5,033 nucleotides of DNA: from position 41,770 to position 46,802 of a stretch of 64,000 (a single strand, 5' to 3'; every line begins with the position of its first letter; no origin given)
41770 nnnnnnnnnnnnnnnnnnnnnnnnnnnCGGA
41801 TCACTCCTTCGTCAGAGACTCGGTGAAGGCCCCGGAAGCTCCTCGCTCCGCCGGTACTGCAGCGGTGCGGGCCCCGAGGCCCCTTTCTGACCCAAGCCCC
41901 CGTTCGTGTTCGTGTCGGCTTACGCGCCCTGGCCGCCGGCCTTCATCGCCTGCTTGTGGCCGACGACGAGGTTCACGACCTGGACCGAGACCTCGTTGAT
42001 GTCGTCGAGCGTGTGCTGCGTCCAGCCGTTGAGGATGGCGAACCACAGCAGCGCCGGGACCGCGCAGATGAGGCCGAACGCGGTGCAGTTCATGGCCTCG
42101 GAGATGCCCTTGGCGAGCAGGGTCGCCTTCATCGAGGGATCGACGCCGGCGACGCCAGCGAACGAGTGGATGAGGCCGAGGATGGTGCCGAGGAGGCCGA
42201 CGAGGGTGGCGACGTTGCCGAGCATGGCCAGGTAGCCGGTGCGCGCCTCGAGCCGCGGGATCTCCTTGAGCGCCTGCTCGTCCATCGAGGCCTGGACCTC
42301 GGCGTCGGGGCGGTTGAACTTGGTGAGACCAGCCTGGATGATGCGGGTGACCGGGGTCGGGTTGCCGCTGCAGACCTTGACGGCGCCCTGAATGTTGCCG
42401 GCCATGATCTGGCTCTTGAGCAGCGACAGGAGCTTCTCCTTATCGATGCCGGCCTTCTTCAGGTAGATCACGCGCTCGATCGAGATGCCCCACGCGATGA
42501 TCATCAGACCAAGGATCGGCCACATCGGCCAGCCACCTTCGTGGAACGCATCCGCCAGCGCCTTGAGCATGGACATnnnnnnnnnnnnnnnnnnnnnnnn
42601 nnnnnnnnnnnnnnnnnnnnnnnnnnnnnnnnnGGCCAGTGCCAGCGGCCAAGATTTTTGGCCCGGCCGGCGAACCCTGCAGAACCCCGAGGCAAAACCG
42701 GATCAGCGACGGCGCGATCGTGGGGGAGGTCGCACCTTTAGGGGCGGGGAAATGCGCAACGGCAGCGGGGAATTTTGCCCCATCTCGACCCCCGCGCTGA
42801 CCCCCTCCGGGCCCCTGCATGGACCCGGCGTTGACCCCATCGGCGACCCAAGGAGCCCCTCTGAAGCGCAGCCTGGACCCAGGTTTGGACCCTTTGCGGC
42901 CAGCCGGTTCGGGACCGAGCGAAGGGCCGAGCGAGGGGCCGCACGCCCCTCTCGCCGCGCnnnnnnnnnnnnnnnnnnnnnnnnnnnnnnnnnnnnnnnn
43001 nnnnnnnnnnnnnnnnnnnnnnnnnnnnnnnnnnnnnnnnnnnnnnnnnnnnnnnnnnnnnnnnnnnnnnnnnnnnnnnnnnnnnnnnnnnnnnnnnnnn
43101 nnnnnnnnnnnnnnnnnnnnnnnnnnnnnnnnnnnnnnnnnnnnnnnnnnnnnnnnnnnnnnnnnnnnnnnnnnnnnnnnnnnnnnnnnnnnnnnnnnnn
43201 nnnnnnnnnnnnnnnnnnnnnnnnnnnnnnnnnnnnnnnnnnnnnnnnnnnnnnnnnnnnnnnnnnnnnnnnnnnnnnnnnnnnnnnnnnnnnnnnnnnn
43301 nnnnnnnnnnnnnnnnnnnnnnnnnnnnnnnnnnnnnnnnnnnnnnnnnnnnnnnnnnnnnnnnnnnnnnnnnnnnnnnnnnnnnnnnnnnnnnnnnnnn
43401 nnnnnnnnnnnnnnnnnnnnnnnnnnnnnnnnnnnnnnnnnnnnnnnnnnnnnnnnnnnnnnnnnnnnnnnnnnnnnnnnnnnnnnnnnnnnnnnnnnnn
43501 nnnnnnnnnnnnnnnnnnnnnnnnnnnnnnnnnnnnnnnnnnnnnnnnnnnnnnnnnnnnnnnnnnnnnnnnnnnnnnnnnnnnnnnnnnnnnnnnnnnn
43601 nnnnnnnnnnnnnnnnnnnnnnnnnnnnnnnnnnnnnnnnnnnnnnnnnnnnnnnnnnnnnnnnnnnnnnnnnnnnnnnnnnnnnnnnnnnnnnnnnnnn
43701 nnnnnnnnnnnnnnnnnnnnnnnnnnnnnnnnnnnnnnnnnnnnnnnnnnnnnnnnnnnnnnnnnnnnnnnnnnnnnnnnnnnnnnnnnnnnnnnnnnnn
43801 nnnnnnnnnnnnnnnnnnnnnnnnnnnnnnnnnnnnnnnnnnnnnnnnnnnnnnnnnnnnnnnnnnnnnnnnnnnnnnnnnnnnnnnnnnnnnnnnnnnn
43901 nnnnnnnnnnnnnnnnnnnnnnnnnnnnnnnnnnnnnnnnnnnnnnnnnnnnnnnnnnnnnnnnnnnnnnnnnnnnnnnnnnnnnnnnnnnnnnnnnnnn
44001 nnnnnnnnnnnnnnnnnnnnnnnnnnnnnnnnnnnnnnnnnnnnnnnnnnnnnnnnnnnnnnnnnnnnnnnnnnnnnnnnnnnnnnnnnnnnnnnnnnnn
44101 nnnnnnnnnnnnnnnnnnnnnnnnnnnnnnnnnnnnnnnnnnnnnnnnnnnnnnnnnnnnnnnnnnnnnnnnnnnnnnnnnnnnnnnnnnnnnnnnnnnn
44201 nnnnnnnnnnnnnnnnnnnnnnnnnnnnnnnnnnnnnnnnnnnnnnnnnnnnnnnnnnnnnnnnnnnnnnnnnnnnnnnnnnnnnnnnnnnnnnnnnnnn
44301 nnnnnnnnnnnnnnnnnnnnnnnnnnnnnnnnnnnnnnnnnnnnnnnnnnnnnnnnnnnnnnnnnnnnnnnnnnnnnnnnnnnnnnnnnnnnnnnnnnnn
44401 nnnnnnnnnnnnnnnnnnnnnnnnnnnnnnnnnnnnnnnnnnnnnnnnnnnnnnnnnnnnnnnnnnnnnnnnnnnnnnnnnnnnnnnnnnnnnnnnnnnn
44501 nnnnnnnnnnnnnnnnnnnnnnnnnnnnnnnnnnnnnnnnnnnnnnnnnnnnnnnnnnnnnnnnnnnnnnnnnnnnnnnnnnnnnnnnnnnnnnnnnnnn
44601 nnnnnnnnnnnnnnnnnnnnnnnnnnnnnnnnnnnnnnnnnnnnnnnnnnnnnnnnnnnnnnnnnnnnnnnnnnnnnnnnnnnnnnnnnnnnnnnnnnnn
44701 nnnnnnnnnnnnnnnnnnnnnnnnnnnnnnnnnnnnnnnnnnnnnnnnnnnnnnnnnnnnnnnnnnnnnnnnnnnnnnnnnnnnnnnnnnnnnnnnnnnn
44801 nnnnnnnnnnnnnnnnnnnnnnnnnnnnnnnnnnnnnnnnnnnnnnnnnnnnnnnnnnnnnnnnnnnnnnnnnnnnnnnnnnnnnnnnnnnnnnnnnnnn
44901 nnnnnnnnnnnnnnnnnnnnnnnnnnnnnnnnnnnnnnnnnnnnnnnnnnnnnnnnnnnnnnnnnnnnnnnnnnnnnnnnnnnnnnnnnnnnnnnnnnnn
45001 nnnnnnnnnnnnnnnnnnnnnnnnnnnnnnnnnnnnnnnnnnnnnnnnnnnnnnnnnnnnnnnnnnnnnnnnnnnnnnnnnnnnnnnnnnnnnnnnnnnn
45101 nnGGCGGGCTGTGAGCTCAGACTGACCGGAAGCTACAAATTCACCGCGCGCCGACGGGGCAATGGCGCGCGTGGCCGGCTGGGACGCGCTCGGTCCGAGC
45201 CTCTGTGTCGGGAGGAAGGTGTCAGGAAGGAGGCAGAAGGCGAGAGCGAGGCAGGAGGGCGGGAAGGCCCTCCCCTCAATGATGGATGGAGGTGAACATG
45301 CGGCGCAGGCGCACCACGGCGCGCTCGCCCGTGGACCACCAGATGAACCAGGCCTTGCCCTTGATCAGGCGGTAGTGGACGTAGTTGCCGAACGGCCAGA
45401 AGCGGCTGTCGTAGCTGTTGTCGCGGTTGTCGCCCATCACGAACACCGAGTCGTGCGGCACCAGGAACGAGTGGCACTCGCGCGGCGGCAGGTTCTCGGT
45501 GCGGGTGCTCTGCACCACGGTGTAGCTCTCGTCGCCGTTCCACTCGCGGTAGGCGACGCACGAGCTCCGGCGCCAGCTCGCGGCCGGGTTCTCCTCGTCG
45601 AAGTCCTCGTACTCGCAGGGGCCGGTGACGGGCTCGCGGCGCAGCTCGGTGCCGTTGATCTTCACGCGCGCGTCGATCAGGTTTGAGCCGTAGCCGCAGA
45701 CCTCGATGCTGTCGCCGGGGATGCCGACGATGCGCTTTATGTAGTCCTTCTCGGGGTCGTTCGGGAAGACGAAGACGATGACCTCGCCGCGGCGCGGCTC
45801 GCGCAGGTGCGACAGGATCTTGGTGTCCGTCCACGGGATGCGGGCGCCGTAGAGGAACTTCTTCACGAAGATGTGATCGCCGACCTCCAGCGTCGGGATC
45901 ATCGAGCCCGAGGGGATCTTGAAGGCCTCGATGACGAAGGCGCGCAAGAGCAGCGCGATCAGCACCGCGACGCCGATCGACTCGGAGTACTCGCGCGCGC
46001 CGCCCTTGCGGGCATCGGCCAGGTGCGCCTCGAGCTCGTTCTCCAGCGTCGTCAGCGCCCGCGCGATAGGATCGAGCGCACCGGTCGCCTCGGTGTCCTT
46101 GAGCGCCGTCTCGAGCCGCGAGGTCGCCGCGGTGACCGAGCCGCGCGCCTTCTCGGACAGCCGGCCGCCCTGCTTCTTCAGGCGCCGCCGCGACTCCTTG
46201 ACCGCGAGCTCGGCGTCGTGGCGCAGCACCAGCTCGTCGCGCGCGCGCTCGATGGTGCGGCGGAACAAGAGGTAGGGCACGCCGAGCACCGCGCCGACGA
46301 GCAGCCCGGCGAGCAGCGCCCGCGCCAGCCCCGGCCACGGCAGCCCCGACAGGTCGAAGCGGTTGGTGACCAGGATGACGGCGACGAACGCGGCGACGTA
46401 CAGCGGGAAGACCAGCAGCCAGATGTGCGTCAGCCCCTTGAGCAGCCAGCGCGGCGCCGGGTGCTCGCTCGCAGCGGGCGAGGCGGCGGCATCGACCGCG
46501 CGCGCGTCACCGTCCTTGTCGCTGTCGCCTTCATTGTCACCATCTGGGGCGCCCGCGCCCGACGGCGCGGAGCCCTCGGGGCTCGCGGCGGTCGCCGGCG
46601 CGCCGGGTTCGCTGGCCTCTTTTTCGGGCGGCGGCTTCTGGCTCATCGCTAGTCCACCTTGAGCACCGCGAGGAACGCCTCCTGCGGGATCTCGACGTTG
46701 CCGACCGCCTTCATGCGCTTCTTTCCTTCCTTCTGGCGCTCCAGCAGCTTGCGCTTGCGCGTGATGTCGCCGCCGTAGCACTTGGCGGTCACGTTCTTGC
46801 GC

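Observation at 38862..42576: TolQ-like channel + two TolR/ExbD paralogs + HEAT-repeat lipoprotein operon (AglRQS-type motor candidate)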

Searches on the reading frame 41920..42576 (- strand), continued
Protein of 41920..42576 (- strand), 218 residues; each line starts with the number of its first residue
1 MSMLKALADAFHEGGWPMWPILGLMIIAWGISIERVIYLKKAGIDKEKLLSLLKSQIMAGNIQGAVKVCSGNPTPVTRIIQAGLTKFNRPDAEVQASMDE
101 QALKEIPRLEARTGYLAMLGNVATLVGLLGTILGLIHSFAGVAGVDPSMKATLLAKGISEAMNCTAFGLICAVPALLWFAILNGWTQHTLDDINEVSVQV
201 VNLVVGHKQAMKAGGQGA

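Call 84: find_encoding_contigs(protein=P0273, flank=9000, max_places=1)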
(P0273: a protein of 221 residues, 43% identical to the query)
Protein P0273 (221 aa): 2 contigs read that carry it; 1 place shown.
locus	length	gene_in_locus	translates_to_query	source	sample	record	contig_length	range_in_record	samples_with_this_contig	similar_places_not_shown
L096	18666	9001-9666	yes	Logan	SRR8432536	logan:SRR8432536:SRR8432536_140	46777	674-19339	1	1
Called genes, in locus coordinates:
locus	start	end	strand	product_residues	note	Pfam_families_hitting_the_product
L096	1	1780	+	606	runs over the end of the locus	PF02518:HATPase_c (weak), PF13589:HATPase_c_3, PF01119:DNA_mis_repair, PF08676:MutL_C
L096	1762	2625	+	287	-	PF01715:IPPT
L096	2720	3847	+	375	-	PF00155:Aminotran_1_2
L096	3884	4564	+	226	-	PF02224:Cytidylate_kin, PF13189:Cytidylate_kin2 (weak), PF13207:AAA_17 (weak)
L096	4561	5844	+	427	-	PF00152:tRNA-synt_2 (faint), PF13393:tRNA-synt_His, PF00587:tRNA-synt_2b, PF03129:HGTP_anticodon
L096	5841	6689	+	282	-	PF00198:2-oxoacid_dh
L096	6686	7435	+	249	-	PF00106:adh_short, PF08659:KR, PF23441:SDR, PF01370:Epimerase (weak), PF13561:adh_short_C2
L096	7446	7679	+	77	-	PF00550:PP-binding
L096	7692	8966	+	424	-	PF00109:ketoacyl-synt, PF02801:Ketoacyl-synt_C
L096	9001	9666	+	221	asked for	PF01618:MotA_ExbB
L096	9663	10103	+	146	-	PF02472:ExbD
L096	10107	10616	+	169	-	PF02472:ExbD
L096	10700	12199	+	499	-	PF10082:BBP2_2 (faint)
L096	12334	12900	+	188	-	PF02563:Poly_export, PF10531:SLBB, PF22461:SLBB_2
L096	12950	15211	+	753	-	PF02706:Wzz (weak), PF13807:GNVR, PF01656:CbiA, PF10609:ParA (weak), PF13614:AAA_31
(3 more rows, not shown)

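Call 85: find_encoding_contigs(protein=P0268, flank=9000, max_places=1)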
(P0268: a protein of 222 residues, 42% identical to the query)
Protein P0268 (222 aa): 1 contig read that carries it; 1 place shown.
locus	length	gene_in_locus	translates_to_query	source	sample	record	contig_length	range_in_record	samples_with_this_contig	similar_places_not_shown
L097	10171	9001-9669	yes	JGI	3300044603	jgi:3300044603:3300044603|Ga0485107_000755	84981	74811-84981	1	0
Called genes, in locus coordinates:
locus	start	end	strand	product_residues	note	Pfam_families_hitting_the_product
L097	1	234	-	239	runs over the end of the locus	PF14237:GYF_2, PF27355:MJ1278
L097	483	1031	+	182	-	-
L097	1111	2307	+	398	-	PF00432:Prenyltrans (faint)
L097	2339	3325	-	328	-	PF03781:FGE-sulfatase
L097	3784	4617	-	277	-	PF00535:Glycos_transf_2, PF13641:Glyco_tranf_2_3 (weak)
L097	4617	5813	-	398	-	PF00005:ABC_tran, PF13304:AAA_21 (faint)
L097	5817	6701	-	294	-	PF01061:ABC2_membrane (weak)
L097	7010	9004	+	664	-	PF12034:YfbK_C (faint)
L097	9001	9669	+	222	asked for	PF01618:MotA_ExbB, PF25231:DUF7847 (faint)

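Call 91: search_protein_families(library=pfam, proteins=[L094:4125-4751:-, L094:9575-10132:+, L089:9688-12555:+, L089:12576-13388:+, L089:13403-15148:+], max_evalue=0.01)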
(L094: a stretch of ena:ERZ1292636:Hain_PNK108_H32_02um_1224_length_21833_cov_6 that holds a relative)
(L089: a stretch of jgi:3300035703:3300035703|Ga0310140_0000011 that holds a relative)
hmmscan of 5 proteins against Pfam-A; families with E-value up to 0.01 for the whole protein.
L094:4125-4751:- (208 aa): 1 family
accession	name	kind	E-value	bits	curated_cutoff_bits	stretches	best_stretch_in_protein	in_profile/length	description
PF13505.12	OMP_b-brl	-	2.5e-05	25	28.7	1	43-188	21-153/175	Outer membrane protein beta-barrel domain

L094:9575-10132:+ (185 aa): 3 families
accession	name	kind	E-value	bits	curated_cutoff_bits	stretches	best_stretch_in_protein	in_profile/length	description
PF02368.24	Big_2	-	4.9e-09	36.5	22.8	1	104-171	2-66/79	Bacterial Ig-like domain (group 2)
PF22359.2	Big-like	-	2.7e-08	34.4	27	1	60-101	5-46/48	Bacterial Ig-like domain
PF02369.22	Big_1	-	0.00016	22.1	34.9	1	123-172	20-67/93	Bacterial Ig-like domain (group 1)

L089:9688-12555:+ (955 aa): 1 family
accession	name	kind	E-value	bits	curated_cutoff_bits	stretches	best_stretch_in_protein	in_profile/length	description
PF13428.12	TPR_14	-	0.00038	21.3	23.5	0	156-183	6-33/44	Tetratricopeptide repeat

L089:12576-13388:+ (270 aa): 6 families
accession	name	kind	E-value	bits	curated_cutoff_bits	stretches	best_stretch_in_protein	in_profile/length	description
PF13424.12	TPR_12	-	3.3e-06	27.6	30.1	0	124-176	3-56/77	Tetratricopeptide repeat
PF13431.12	TPR_17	-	6.7e-05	23.3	24.4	0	80-107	6-33/34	Tetratricopeptide repeat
PF14559.12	TPR_19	-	0.00015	22.5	25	0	142-195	9-62/68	Tetratricopeptide repeat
PF07719.23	TPR_2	-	0.00021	21.6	27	0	89-111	3-25/34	Tetratricopeptide repeat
PF13374.12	TPR_10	-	0.00075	19.9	27.5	0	124-158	2-36/42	Tetratricopeptide repeat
PF00515.34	TPR_1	-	0.0018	18.5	27.8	0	125-152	2-29/34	Tetratricopeptide repeat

L089:13403-15148:+ (581 aa): 2 families
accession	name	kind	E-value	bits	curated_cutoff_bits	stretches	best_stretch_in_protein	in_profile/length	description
PF00498.31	FHA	-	6.2e-15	55.8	20.7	1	24-87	2-67/67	FHA domain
PF16697.10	Yop-YscD_cpl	-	4e-10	40.3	33.2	1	11-91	7-88/94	Inner membrane component of T3SS, cytoplasmic domain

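Call 92: search_protein_families(library=ncbifam, proteins=[L089:9688-12555:+, L089:12576-13388:+, L089:13403-15148:+, L089:8001-8738:+, L091:8001-8693:+, L091:8723-9220:+, L091:9223-9795:+, L094:4125-4751:-], max_evalue=0.01)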
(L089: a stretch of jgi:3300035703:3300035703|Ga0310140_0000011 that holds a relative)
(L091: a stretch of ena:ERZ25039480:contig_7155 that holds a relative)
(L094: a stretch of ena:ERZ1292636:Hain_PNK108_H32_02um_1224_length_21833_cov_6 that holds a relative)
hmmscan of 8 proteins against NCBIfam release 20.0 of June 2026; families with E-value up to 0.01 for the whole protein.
L089:9688-12555:+ (955 aa): 0 families

L089:12576-13388:+ (270 aa): 2 families
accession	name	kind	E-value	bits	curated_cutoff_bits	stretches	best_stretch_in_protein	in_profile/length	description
NF002725.1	PRK02603.1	equivalog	9.4e-08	32.3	143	1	81-178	30-126/173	photosystem I assembly protein Ycf3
TIGR02917.1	PEP_TPR_lipo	equivalog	6.5e-07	27.6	312.2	1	69-216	345-489/899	XrtA/PEP-CTERM system TPR-repeat protein PrsT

L089:13403-15148:+ (581 aa): 5 families
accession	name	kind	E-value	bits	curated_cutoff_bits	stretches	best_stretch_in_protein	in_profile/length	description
NF033760.1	gliding_GltG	equivalog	1.1e-30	106.8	650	2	338-574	400-645/650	adventurous gliding motility protein GltG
NF033768.1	myxo_SS_tail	domain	9.8e-16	57.7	40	1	482-574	1-91/92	AgmX/PglI C-terminal domain-containing protein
NF049868.1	FhaB_Rv0019c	equivalog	2.1e-06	27.9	125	1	12-87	77-152/158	FHA domain-containing protein FhaB/FipA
NF052573.1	HisKinEspAMyxo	equivalog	3.5e-06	25.3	1400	1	13-99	38-124/755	serine histidine kinase EspA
NF041660.2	oxygluDhInhib_OdhI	equivalog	0.0055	16.6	200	0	13-91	48-125/130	oxoglutarate dehydrogenase inhibitor Odhl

L089:8001-8738:+ (245 aa): 7 families
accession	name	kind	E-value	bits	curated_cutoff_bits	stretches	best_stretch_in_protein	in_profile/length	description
TIGR02796.1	tolQ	equivalog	1.2e-18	67.6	221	1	39-224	17-213/216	protein TolQ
TIGR02797.1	exbB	equivalog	1.6e-14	54.2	206.2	1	79-223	54-207/211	tonB-system energizer ExbB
NF007722.0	PRK10414.1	equivalog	2.9e-12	46.6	402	1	104-228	100-222/244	tol-pal system-associated acyl-CoA thioesterase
NF008066.0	PRK10801.1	equivalog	1.8e-11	44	403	1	123-226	116-218/230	Tol-Pal system protein TolQ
TIGR02805.1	exbB2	equivalog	1.6e-06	28.3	135.35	1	135-208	56-128/138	TonB-system energizer ExbB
NF010644.0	PRK14041.1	equivalog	0.0022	16.7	734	1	51-153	245-349/467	pyruvate carboxylase subunit B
NF033626.2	blaBKC_GPC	exception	0.0041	16.4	575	1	79-140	64-125/297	BKC/GPC family carbapenem-hydrolyzing class A beta-lactamase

L091:8001-8693:+ (230 aa): 6 families
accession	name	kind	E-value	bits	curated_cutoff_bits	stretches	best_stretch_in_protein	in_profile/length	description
TIGR02796.1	tolQ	equivalog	1.3e-21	77.3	221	1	79-205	75-212/216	protein TolQ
TIGR02797.1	exbB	equivalog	6.1e-17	62.1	206.2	1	94-199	97-201/211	tonB-system energizer ExbB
NF007722.0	PRK10414.1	equivalog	6.2e-13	48.8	402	1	38-204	38-217/244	tol-pal system-associated acyl-CoA thioesterase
NF008066.0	PRK10801.1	equivalog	2.1e-12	47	403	1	105-195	116-205/230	Tol-Pal system protein TolQ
TIGR02805.1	exbB2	equivalog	1.6e-11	44.5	135.35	1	117-188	56-126/138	TonB-system energizer ExbB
NF005997.1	PRK08124.1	equivalog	0.0037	16.3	340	1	119-172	147-194/259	flagellar motor stator protein MotA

L091:8723-9220:+ (165 aa): 1 family
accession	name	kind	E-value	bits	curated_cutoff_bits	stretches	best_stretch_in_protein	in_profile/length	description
TIGR02801.1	tolR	equivalog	0.0027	18.3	127.3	0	25-162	4-127/129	protein TolR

L091:9223-9795:+ (190 aa): 4 families
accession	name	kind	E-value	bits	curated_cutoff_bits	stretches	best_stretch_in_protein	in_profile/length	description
TIGR02801.1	tolR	equivalog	1.1e-06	29.3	127.3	1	32-177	2-128/129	protein TolR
NF008248.0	PRK11024.1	equivalog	3.3e-06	27.3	162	1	26-88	7-67/142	colicin uptake protein TolR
NF008429.0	PRK11267.1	equivalog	1.2e-05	25.4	216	0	138-178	95-135/141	TonB system transport protein ExbD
TIGR02803.1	ExbD_1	equivalog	0.00049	20.2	152.95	0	131-176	74-119/122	TonB system transport protein ExbD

L094:4125-4751:- (208 aa): 0 families

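Call 95: fold_search(model_id=the predicted structure, library=pdb)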
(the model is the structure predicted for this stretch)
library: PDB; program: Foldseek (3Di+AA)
matches with E <= 10: 672; with E <= 0.001: 45
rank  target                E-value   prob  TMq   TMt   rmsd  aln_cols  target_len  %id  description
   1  9ddm_E                1.7e-06  1.00  0.74  0.73   3.9       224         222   22  E. coli TolAQR conformation I (released 2025-07-09)
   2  9kpz_D                3.4e-06  1.00  0.69  0.69   5.5       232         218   24  Structure of TolQRA complex at pH 5.4 from E.coli (released 2026-03-04)
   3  9kq0_C                4.1e-06  1.00  0.67  0.65   5.4       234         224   22  Structure of TolQRA complex at pH 8.0 from E.coli (released 2026-03-04)
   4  9avi_A                4.9e-06  1.00  0.76  0.76   3.3       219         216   24  TolQ inner membrane protein from Acinetobacter baumannii (released 2025-01-22)
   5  9kq0_A                6.2e-06  1.00  0.66  0.64   5.4       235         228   22  Structure of TolQRA complex at pH 8.0 from E.coli (released 2026-03-04)
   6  9ddm_B                6.5e-06  1.00  0.71  0.70   4.7       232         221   24  E. coli TolAQR conformation I (released 2025-07-09)
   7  8odt_A                6.8e-06  1.00  0.77  0.74   3.4       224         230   23  Structure of TolQR complex from E.coli (released 2023-11-01)
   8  9ddn_E                9.5e-06  1.00  0.75  0.74   3.8       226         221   23  E. coli TolAQR conformation II (released 2025-07-09)
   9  9ddm_C                1.2e-05  1.00  0.73  0.72   4.0       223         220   24  E. coli TolAQR conformation I (released 2025-07-09)
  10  9kpz_E                1.4e-05  1.00  0.64  0.63   5.4       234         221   22  Structure of TolQRA complex at pH 5.4 from E.coli (released 2026-03-04)
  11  9kpz_B                1.7e-05  1.00  0.67  0.66   5.2       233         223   23  Structure of TolQRA complex at pH 5.4 from E.coli (released 2026-03-04)
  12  9ddm_A                1.7e-05  1.00  0.66  0.65   5.1       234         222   22  E. coli TolAQR conformation I (released 2025-07-09)
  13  9kpz_C                1.7e-05  1.00  0.65  0.64   5.4       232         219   22  Structure of TolQRA complex at pH 5.4 from E.coli (released 2026-03-04)
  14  5zfp_B                1.9e-05  1.00  0.71  0.72   4.4       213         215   19  Structure of the ExbB/ExbD hexameric complex (released 2018-05-09)
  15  9quq_A                2.1e-05  1.00  0.64  0.64   5.5       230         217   23  cryo-EM structure of TolQR conformation2 in SMA nanodiscs (released 2025-12-17)
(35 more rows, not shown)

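Call 102: search_protein_families(library=padloc, proteins=[window:41920-42576:-], max_evalue=0.001)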
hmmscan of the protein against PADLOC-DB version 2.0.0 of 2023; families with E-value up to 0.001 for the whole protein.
window:41920-42576:- (218 aa): 0 families

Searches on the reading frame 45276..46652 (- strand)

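Call 82: search_protein_families(library=pfam, proteins=[window:45276-46652:-], max_evalue=0.001)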
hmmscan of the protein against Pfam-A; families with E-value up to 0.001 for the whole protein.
window:45276-46652:- (458 aa): 1 family
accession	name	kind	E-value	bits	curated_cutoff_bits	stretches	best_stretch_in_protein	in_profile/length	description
PF10502.14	Peptidase_S26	-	7.2e-43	146.9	22.9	1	220-439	2-168/168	Signal peptidase, peptidase S26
